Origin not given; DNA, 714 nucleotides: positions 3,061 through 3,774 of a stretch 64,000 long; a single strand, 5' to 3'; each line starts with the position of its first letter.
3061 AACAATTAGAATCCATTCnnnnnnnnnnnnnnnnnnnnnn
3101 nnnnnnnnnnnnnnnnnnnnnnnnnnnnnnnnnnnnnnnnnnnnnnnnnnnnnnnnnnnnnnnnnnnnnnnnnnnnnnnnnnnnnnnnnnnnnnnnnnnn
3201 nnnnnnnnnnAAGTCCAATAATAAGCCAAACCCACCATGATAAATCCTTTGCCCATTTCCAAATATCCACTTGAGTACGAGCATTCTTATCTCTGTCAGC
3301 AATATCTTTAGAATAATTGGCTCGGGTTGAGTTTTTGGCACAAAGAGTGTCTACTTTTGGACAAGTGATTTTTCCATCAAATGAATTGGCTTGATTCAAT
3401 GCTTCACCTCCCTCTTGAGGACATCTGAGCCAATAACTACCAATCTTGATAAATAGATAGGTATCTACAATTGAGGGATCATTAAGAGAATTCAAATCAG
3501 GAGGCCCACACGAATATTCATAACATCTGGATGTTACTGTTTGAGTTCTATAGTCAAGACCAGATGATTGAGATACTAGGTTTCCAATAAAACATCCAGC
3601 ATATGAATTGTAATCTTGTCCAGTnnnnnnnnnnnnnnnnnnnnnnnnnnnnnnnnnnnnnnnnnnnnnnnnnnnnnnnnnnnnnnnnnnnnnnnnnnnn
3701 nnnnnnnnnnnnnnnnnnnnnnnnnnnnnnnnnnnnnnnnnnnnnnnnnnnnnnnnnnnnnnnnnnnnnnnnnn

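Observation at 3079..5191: Leishmanolysin (M8) homolog with the zinc-binding site mutated: HMMYH instead of HExxH, third His replaced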

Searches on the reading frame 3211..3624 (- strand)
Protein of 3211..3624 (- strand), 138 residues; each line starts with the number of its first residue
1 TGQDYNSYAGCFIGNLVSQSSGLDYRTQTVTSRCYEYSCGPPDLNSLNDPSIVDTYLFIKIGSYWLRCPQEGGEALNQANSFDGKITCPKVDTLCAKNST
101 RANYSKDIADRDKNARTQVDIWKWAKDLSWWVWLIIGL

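Call 80: find_related_loci(query=A4, collection=metagenome_contigs, flank=4000)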
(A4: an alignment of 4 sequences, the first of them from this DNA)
Query A4 (138 aa) in metagenome_contigs; peptide patterns used: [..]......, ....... (x = any residue, [..] = any of these).
451 stretches matched a pattern, but none encodes a relative of the query by tblastn (E <= 1e-3).
